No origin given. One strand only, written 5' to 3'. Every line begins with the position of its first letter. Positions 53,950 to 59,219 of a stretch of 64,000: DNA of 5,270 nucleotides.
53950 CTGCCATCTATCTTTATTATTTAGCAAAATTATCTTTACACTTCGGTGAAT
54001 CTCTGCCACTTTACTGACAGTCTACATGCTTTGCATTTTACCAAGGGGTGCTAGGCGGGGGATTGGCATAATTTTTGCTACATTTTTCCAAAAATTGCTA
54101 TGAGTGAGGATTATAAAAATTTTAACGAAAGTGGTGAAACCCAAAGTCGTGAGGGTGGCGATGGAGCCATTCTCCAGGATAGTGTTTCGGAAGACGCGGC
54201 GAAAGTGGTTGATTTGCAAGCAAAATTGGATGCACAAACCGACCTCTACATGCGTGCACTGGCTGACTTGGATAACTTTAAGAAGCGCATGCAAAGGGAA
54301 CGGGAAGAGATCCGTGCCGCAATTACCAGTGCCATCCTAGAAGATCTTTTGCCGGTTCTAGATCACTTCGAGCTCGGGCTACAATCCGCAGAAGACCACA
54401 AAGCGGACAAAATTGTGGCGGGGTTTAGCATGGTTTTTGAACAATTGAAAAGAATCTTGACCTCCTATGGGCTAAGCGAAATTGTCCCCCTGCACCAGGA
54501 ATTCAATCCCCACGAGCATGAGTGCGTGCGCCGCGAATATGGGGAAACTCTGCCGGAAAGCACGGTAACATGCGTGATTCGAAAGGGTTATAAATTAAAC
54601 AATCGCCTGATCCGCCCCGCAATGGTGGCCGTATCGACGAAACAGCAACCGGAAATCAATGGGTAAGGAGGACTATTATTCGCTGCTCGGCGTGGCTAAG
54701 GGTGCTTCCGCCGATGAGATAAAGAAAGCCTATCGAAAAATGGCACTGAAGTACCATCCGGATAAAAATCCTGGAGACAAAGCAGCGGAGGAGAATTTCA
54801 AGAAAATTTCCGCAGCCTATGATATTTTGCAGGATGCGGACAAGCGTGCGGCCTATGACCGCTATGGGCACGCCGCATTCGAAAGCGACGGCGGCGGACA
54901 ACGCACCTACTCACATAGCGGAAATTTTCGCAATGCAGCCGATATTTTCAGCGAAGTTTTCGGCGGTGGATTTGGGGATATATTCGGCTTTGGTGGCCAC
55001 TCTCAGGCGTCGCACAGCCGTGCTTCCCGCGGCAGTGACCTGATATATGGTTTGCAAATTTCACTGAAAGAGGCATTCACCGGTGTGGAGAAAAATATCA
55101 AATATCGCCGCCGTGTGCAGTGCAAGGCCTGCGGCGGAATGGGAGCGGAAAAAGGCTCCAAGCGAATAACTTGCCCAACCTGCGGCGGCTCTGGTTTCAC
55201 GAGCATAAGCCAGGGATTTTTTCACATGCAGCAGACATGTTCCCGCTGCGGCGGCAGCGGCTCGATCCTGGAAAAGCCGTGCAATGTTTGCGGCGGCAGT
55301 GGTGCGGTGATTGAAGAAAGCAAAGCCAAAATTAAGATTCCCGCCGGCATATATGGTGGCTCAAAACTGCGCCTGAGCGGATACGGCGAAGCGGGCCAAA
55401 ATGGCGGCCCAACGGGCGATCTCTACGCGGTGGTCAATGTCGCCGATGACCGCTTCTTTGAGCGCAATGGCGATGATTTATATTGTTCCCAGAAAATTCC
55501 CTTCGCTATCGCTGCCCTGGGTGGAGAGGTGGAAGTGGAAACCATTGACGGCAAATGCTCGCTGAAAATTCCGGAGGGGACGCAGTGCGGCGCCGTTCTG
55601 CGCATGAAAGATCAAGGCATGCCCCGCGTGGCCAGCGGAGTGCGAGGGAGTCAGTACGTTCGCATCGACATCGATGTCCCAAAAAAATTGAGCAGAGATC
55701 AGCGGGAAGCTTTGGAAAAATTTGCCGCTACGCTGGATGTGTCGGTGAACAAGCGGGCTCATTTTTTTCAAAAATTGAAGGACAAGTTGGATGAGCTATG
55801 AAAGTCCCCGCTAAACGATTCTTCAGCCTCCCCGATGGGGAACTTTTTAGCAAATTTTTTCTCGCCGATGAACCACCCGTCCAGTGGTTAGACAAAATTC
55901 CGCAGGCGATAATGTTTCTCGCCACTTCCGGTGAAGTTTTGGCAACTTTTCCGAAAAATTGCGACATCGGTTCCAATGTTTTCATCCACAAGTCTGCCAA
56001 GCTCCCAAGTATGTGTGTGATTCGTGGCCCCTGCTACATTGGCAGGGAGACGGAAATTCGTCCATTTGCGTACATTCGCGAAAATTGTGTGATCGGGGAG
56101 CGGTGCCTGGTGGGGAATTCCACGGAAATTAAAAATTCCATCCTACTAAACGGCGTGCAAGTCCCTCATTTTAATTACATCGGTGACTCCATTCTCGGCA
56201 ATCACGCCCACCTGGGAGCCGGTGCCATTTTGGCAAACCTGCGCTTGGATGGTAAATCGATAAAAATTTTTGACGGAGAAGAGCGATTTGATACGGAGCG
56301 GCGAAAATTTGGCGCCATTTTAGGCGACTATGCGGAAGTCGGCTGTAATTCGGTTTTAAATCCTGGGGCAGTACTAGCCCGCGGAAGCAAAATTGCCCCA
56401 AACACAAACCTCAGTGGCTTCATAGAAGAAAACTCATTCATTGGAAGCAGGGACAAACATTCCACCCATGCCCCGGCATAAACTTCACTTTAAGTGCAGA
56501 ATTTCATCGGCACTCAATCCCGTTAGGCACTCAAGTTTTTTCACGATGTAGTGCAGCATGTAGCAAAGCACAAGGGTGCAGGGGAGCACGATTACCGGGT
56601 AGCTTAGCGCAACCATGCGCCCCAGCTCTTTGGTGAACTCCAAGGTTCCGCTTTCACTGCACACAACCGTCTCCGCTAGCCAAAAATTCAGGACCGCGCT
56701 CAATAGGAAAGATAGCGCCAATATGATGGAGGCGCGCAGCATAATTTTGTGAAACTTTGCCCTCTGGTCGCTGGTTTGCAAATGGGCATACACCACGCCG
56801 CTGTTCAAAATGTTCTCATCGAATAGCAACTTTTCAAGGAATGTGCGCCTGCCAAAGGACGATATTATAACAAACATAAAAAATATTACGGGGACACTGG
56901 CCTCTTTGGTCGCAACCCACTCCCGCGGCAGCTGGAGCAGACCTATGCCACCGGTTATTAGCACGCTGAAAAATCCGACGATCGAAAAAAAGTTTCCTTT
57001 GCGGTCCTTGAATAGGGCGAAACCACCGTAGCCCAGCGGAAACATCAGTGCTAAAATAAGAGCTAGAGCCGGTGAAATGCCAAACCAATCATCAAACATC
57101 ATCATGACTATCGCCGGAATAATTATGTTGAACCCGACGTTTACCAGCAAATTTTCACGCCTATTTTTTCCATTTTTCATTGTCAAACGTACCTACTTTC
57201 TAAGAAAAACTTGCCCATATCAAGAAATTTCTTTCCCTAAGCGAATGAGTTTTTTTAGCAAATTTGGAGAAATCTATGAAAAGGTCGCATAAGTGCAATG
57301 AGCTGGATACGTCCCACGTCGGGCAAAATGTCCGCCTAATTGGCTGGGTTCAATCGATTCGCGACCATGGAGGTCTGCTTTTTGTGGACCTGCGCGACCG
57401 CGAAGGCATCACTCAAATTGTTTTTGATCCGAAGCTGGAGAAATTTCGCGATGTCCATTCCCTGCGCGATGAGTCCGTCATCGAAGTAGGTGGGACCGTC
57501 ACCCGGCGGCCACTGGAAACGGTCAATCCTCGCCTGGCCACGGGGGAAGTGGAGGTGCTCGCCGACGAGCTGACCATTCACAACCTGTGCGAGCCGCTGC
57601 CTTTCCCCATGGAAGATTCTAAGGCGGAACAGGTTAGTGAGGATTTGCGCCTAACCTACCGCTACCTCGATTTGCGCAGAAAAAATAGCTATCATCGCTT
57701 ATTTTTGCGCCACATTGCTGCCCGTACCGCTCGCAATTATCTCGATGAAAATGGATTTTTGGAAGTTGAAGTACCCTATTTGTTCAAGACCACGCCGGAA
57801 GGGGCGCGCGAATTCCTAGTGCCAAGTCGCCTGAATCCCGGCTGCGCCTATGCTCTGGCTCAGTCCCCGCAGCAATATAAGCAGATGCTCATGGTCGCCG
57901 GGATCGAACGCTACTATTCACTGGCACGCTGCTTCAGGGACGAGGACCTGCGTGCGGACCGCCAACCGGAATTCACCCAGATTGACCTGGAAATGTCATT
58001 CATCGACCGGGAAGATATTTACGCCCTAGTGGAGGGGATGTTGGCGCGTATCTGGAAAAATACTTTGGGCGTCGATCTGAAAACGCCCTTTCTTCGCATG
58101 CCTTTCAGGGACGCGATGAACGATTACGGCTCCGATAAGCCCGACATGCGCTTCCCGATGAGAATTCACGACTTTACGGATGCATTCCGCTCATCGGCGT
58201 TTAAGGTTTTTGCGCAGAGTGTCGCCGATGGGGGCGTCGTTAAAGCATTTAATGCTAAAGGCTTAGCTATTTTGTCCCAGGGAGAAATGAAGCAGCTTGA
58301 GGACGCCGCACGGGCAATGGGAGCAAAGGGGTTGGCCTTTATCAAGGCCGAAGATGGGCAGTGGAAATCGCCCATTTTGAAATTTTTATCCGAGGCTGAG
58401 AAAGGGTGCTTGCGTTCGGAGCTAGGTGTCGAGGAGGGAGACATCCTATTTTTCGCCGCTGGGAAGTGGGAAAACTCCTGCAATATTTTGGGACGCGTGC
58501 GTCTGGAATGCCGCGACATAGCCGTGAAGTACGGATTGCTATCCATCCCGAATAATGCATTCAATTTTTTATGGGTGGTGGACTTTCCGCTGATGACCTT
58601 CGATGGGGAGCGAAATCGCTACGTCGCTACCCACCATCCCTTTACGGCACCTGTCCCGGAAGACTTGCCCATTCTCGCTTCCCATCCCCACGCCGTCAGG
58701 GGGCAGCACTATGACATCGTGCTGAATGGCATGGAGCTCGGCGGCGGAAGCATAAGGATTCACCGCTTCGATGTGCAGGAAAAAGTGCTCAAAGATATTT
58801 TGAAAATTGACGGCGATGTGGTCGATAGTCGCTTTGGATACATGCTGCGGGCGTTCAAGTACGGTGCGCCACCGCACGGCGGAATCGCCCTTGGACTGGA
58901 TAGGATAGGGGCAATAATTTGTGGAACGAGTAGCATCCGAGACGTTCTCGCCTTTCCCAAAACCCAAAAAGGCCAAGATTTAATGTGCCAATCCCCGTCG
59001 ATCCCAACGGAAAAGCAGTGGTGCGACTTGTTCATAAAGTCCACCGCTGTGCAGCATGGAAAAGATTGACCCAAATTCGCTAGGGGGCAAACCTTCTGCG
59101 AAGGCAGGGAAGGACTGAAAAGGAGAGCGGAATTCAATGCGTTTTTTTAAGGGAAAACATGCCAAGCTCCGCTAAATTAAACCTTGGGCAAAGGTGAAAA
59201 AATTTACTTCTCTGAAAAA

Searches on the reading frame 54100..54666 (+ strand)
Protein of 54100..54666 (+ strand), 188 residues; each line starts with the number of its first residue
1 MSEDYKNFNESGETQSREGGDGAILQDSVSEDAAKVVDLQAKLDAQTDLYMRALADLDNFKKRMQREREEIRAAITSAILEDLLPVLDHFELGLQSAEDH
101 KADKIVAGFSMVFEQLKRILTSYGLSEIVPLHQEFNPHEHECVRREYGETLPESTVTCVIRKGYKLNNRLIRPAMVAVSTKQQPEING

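Call 13: search_protein_families(library=pfam, proteins=[window:54100-54666:+], max_evalue=0.001)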
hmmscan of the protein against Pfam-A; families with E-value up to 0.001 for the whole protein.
window:54100-54666:+ (188 aa): 1 family
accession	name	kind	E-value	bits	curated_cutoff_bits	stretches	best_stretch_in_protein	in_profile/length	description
PF01025.24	GrpE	-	7.7e-42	143.2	25.8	1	26-179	10-164/165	GrpE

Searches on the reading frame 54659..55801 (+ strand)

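Call 13: search_protein_families(library=pfam, proteins=[window:54659-55801:+], max_evalue=0.001)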
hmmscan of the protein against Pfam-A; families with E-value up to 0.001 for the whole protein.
window:54659-55801:+ (380 aa): 3 families
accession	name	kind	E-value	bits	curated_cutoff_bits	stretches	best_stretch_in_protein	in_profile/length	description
PF01556.23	DnaJ_C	-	2.2e-47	161.3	26.6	1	130-341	3-152/152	DnaJ C terminal domain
PF00226.36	DnaJ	-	2.1e-28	98.6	27.8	1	5-67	1-63/63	DnaJ domain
PF00684.25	DnaJ_CXXCXGXG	-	4e-13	49.8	32.7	1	155-215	1-65/65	DnaJ central domain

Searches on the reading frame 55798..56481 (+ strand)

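Call 13: search_protein_families(library=pfam, proteins=[window:55798-56481:+], max_evalue=0.001)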
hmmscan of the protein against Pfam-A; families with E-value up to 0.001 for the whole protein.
window:55798-56481:+ (227 aa): 6 families
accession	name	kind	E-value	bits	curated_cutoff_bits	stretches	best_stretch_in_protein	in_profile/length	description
PF00132.30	Hexapep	-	3.5e-22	77.6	27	3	79-113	2-36/36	Bacterial transferase hexapeptide (six repeats)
PF25084.1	LbH_EIF2B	-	2.5e-18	66.4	54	1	60-147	3-89/105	EIF2B subunit epsilon LbH domain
PF25087.1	GMPPB_C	-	1.2e-07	31.8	39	1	50-128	12-89/110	GMPPB C-terminal domain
PF24894.1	Hexapep_GlmU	-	5.1e-06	27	23.3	0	96-158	18-78/104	GlmU-like, C-terminal hexapeptide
PF21711.3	DCTN5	-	3.4e-05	24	40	0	87-126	104-144/182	Dynactin subunit 5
PF14602.12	Hexapep_2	-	0.00038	20.6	27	0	98-111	3-16/34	Hexapeptide repeat of succinyl-transferase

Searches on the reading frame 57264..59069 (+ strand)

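Call 13: search_protein_families(library=pfam, proteins=[window:57264-59069:+], max_evalue=0.001)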
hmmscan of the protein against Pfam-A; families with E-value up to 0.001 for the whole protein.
window:57264-59069:+ (601 aa): 3 families
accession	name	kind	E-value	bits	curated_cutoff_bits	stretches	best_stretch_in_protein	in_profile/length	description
PF00152.25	tRNA-synt_2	-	8.8e-111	370.3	25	1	125-568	1-308/308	tRNA synthetases class II (D, K and N)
PF02938.19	GAD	-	1.3e-22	80.2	23.4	1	316-409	1-95/95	GAD domain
PF01336.31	tRNA_anti-codon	-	6.1e-16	58.6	27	1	23-105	1-74/75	OB-fold nucleic acid binding domain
